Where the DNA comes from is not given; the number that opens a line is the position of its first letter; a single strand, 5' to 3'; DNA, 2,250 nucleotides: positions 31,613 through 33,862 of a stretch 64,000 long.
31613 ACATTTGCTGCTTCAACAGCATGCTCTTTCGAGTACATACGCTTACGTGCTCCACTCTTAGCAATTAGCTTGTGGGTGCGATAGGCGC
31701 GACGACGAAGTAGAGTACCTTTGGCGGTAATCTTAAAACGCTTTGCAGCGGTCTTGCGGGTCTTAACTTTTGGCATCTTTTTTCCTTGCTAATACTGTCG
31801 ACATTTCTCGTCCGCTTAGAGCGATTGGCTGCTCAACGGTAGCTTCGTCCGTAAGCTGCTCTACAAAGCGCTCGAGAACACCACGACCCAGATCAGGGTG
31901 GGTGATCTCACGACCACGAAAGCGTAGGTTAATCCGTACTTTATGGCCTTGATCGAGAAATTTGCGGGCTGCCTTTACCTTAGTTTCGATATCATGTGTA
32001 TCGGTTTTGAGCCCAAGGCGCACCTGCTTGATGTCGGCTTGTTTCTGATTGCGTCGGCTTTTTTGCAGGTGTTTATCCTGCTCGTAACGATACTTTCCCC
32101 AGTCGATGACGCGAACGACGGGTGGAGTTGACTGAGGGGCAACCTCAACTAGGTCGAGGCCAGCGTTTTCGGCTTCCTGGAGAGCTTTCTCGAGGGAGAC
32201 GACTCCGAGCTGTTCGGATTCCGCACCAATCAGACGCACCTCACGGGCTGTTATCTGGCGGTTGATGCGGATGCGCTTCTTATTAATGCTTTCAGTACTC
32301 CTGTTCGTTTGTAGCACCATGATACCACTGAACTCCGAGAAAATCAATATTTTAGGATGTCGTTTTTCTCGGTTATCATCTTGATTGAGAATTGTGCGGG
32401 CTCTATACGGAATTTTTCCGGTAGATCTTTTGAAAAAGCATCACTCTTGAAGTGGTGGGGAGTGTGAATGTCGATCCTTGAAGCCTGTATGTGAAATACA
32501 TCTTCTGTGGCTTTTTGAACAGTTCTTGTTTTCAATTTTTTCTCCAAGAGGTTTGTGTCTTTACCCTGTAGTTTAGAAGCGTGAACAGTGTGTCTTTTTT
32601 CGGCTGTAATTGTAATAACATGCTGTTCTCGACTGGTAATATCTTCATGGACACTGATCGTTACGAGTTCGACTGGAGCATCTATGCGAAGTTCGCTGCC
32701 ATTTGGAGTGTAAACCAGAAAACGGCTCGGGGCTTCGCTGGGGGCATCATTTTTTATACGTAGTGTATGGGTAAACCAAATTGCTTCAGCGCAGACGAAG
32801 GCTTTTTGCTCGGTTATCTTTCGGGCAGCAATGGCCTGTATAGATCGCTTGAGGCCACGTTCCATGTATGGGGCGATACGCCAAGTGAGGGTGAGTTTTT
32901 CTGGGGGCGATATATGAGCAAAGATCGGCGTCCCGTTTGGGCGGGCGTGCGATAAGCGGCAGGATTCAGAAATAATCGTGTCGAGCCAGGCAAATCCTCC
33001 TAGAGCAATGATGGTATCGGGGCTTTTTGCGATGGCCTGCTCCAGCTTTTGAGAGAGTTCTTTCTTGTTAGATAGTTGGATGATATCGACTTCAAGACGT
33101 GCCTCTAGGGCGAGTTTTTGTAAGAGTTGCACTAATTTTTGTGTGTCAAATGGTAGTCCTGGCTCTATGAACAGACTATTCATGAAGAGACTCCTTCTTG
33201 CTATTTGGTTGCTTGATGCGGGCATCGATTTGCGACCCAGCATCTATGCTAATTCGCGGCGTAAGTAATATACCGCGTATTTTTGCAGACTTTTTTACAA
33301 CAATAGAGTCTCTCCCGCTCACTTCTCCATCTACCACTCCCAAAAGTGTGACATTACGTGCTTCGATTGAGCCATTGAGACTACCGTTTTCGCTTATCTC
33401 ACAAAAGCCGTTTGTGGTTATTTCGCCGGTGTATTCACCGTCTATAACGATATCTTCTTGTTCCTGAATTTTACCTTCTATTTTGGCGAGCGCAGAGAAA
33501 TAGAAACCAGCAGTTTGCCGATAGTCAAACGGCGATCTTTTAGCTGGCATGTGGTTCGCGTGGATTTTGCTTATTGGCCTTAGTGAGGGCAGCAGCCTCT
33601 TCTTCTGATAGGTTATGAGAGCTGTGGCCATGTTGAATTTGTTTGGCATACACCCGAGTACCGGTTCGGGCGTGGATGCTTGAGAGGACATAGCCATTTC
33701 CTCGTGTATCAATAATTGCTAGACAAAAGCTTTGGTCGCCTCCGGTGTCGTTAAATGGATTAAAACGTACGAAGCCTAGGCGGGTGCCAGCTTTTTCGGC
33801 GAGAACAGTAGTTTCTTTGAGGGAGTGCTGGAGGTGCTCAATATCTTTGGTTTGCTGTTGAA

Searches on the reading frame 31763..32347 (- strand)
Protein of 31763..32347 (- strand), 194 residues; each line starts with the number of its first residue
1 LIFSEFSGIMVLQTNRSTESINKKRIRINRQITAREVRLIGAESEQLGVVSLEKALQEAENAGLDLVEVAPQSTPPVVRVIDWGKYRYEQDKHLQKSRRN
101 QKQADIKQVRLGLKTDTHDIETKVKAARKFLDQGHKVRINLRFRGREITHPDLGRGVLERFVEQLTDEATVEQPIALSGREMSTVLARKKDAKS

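Call 56: search_protein_families(library=pfam, proteins=[window:31763-32347:-], max_evalue=0.001)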
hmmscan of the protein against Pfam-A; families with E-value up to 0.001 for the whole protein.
window:31763-32347:- (194 aa): 2 families
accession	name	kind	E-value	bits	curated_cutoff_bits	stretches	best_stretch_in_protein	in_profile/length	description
PF00707.27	IF3_C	-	1.4e-31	108.7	34.8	1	105-189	2-86/86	Translation initiation factor IF-3, C-terminal domain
PF05198.21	IF3_N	-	1.3e-28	99.3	26.9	1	28-96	1-69/70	Translation initiation factor IF-3, N-terminal domain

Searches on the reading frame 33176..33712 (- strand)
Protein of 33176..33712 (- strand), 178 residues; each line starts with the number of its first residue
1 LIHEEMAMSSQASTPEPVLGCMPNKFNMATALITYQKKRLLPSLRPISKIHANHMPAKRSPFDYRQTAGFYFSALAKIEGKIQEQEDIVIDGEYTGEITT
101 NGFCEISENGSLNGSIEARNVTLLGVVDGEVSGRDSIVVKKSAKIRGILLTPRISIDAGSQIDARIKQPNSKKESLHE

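Call 56: search_protein_families(library=pfam, proteins=[window:33176-33712:-], max_evalue=0.001)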
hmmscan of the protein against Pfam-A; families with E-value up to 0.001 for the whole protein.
window:33176-33712:- (178 aa): 1 family
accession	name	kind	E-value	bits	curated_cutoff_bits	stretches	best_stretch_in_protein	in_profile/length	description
PF04519.19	Bactofilin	-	4e-19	69.1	27.9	1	76-166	7-97/98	Polymer-forming cytoskeletal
